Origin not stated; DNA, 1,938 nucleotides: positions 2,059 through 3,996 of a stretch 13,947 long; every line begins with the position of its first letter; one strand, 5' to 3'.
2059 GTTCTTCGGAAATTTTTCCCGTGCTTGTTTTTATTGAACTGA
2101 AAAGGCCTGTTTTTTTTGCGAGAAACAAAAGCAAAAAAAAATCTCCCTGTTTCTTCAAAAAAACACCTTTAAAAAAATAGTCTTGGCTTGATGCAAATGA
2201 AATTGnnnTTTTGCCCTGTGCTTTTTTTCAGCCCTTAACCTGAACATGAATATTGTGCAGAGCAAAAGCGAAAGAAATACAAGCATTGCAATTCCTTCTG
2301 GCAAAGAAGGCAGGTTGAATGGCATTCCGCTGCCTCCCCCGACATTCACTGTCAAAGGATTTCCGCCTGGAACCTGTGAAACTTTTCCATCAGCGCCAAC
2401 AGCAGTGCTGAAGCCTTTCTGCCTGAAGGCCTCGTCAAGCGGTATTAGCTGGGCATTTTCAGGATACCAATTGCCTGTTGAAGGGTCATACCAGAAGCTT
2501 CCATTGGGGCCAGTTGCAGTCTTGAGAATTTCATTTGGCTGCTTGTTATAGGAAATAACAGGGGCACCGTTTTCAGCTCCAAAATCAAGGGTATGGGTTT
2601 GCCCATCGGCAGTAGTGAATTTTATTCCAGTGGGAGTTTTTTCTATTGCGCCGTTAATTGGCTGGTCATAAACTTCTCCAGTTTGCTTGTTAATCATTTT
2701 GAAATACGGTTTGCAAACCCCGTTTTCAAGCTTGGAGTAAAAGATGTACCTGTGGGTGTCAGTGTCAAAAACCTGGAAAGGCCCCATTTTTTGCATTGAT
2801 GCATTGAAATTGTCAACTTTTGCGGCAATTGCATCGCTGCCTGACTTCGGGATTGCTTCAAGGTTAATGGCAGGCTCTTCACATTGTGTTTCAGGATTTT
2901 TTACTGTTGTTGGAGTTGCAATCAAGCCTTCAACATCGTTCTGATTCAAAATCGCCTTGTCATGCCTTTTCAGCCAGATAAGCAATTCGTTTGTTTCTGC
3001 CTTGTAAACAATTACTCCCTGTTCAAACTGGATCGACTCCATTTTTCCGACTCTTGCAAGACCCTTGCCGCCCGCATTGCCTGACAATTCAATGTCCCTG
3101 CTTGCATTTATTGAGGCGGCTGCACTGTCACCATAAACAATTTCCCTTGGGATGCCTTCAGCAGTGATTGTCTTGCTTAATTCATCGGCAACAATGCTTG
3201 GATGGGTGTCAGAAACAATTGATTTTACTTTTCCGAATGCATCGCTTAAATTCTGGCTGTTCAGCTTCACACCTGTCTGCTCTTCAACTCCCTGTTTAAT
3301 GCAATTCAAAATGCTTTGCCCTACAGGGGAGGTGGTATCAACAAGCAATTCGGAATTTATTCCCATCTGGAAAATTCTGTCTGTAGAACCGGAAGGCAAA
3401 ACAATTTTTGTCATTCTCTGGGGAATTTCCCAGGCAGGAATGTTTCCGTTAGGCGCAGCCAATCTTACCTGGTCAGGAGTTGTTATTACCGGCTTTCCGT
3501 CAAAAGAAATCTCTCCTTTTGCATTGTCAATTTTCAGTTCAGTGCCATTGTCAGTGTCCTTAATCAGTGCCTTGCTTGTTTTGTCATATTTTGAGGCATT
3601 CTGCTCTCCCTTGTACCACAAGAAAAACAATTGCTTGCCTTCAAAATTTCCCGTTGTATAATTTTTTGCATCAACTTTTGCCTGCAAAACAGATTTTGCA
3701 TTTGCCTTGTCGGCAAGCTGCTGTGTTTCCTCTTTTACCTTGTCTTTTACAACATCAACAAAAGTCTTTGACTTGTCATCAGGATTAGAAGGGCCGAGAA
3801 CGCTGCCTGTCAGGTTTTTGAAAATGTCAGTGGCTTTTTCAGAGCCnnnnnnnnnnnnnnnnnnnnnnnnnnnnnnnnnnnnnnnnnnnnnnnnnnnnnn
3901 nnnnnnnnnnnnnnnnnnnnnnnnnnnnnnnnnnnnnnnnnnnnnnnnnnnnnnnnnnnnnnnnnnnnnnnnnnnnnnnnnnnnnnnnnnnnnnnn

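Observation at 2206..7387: Giant 1546-aa surface protein co-transcribed with a small 5-TM membrane protein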

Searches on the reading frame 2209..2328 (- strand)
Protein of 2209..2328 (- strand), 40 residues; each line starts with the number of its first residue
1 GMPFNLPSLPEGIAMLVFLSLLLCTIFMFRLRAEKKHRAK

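Call 20: search_protein_families(library=ncbifam, proteins=[window:2209-2328:-], max_evalue=10)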
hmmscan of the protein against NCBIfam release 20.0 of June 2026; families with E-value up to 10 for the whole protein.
seq(40 aa): 0 families

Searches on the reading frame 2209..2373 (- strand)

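Call 20: search_protein_families(library=ncbifam, proteins=[window:2209-2373:-], max_evalue=10)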
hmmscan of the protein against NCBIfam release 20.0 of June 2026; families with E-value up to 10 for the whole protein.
seq(55 aa): 1 family
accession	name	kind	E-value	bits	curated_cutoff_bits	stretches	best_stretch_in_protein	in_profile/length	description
NF012139.0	exosort_XrtP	exception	0.012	15.5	200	1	8-53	48-93/159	exosortase P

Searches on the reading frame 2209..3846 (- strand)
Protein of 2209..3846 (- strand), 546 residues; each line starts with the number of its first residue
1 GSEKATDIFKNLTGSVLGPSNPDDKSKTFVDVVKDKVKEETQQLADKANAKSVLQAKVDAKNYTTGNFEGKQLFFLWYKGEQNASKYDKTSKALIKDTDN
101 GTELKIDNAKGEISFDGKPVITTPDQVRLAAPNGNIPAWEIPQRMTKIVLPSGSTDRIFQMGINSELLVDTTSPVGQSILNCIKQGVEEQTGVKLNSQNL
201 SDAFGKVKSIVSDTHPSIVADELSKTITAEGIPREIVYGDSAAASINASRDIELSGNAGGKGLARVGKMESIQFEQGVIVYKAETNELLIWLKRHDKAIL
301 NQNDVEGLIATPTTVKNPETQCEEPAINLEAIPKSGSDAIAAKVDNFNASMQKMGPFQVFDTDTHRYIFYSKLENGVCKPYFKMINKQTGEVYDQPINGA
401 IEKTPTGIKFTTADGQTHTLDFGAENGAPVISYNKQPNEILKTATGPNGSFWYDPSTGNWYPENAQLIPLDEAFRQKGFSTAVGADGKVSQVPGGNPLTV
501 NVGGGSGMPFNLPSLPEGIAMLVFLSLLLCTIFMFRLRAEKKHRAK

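Call 36: predict_structure(alignment_id=A2)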
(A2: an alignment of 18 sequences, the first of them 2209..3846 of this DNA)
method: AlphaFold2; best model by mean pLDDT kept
length: 546 residues; sequences in the alignment: 18
mean_pLDDT: 74.6   pTM: 0.69
mean pLDDT of the five models: 74.6, 73.5, 72.1, 71.7, 70.2
residues with pLDDT >= 90: 263; 70-90: 98; 50-70: 50; < 50: 135
segments of 3 or more residues with pLDDT < 50: 1-31, 40-84, 472-517, 519-522
pLDDT, mean of each block of 10 residues (from residue 1): 31 37 43 49 43 28 31 28 61 62 75 80 88 72 93 89 96 93 97 96 95 89 90 84 93 77 83 93 92 96 95 88 94 92 97 95 91 90 85 91 96 97 95 96 92 93 83 38 33 32 29 35 57 63 55
secondary structure, 60 per line:
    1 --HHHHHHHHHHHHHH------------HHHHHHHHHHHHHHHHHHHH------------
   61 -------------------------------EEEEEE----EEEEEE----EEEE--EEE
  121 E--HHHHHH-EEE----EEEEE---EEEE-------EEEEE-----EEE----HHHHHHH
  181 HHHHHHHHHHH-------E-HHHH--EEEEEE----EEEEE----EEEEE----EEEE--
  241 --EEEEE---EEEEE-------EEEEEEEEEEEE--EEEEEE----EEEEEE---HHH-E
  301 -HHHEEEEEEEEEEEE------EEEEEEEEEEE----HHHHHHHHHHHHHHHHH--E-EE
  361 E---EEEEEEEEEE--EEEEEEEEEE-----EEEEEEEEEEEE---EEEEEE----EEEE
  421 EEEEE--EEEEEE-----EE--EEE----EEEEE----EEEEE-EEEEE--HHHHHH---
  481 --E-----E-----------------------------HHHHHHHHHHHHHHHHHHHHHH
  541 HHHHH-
elements in order: H3-16 H29-48 E92-97 E102-107 E112-115 E118-121 H124-129 E131-133 E138-142 E146-149 E157-161 E167-169 H174-191 H201-204 E207-212 E217-221 E226-230 E235-238 E243-247 E251-255 E263-274 E277-282 E287-292 E305-316 E323-333 H338-354 E359-361 E365-374 E377-386 E392-403 E407-412 E417-425 E428-433 E443-445 E450-454 E459-463 E465-469 H472-477 H519-545

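Call 39: fold_search(model_id=the predicted structure, library=pdb)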
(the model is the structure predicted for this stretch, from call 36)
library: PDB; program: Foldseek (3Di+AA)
matches with E <= 10: 967; with E <= 0.001: 0
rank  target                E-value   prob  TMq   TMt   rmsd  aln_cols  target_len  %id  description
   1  6b0t_A                5.0e-03  0.11  0.08  0.09  23.8       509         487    7  Structural Insights into the Induced-fit Inhibition of Fascin by a Small Molecule (released 2018-04-18)
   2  6i10                  5.9e-03  0.09  0.08  0.09  23.6       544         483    8  CRYSTAL STRUCTURE OF FASCIN IN COMPLEX WITH COMPOUND 2 (released 2019-02-27)
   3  8f5p_E                7.2e-03  0.11  0.09  0.06  23.0       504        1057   10  Structure of Leishmania tarentolae IFT-A (state 2) (released 2022-12-21)
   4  7zau_G                7.2e-03  0.09  0.08  0.09  24.0       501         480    9  Fascin-1 in complex with Nb 3E11 (released 2023-09-27)
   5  9exf_C                8.0e-03  0.15  0.09  0.12  20.8       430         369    9  Crystal structure of Yeast Clathrin Heavy Chain N-terminal domain bound to YAP1801 peptide (LIDM) (released 2024-11-13)
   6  9exf_D                8.4e-03  0.23  0.08  0.12  20.9       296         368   11  Crystal structure of Yeast Clathrin Heavy Chain N-terminal domain bound to YAP1801 peptide (LIDM) (released 2024-11-13)
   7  1utc_B                8.9e-03  0.13  0.09  0.12  18.6       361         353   12  Clathrin terminal domain complexed with TLPWDLWTT (released 2004-02-25)
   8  6i0z_A                8.9e-03  0.08  0.08  0.09  23.2       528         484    8  CRYSTAL STRUCTURE OF FASCIN IN COMPLEX WITH COMPOUND 1 (released 2019-02-27)
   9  9ivd_B                1.1e-02  0.16  0.10  0.13  20.4       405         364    9  Cryo-EM structure of CyclinD1 bound AMBRA1-DDB1 (released 2025-04-23)
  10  9ex5_A                1.3e-02  0.12  0.09  0.11  22.5       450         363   11  Crystal structure of Yeast Clathrin Heavy Chain N-terminal domain bound to Epsin-5 peptide (LIDL) (released 2024-11-13)
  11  8hmc_B                1.3e-02  0.13  0.09  0.06  23.7       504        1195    8  base module state 1 of Tetrahymena IFT-A (released 2023-06-14)
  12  6jq9_B                1.4e-02  0.15  0.09  0.10  19.9       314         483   10  Crystal structure of a lyase from Alteromonas sp. (released 2020-04-01)
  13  8f5o_B                1.5e-02  0.15  0.09  0.05  22.0       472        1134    8  Structure of Leishmania tarentolae IFT-A (state 1) (released 2022-12-21)
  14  9ex5_B                1.5e-02  0.11  0.09  0.11  22.5       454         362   11  Crystal structure of Yeast Clathrin Heavy Chain N-terminal domain bound to Epsin-5 peptide (LIDL) (released 2024-11-13)
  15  4gp0_A                1.5e-02  0.06  0.08  0.08  23.9       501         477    8  The crystal structure of human fascin 1 R149A K150A R151A mutant (released 2012-11-28)
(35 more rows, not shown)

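Call 54: fold_search(model_id=the predicted structure, library=viral)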
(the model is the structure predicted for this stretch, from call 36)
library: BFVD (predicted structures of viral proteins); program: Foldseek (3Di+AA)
matches with E <= 10: 800; with E <= 0.001: 0
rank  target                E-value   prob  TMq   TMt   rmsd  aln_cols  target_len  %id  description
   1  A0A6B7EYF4            2.0e-03  0.20  0.10  0.05  34.7       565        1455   11  (no name in the UniProt tables at hand)
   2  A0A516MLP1            2.0e-03  0.16  0.09  0.08  26.1       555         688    8  (no name in the UniProt tables at hand)
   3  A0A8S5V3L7            2.5e-03  0.21  0.09  0.11  23.2       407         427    7  Uncharacterized protein [Myoviridae sp. ctk6V34]
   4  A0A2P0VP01            2.6e-03  0.21  0.10  0.07  32.4       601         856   12  WD40 repeat-containing protein [Tetraselmis virus 1]
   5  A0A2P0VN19            5.7e-03  0.15  0.09  0.06  26.7       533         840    9  WD40 repeat-containing protein [Tetraselmis virus 1]
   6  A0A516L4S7            6.7e-03  0.14  0.09  0.08  21.8       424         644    9  (no name in the UniProt tables at hand)
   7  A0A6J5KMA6            7.0e-03  0.13  0.10  0.08  27.1       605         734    9  Uncharacterized protein [uncultured Caudovirales phage]
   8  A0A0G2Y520            7.4e-03  0.30  0.11  0.12  21.7       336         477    9  PutativeBTB/POZ domain-containing protein [Acanthamoeba polyphaga mimivirus]
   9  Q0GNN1                7.4e-03  0.18  0.09  0.09  22.1       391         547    9  Kelch repeat and BTB domain-containing protein 2 [Horsepox virus]
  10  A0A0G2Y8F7            7.8e-03  0.20  0.09  0.09  20.9       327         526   11  WD-repeat family protein [Acanthamoeba polyphaga mimivirus Kroon]
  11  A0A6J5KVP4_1          8.6e-03  0.12  0.09  0.06  22.4       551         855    9  Regulator of chromosome condensation, RCC1 [uncultured Caudovirales phage]
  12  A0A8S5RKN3            8.6e-03  0.11  0.09  0.09  28.4       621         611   10  Uncharacterized protein [virus sp. ct6GG30]
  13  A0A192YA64            1.2e-02  0.07  0.07  0.07  52.2       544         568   10  Long tail fiber distal subunit [Morganella phage vB_MmoM_MP1]
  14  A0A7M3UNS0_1          1.4e-02  0.04  0.07  0.04  35.8       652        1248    9  LamG-like jellyroll fold domain-containing protein [Pyramimonas orientalis virus]
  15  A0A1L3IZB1            1.7e-02  0.12  0.09  0.11  21.4       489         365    8  (no name in the UniProt tables at hand)
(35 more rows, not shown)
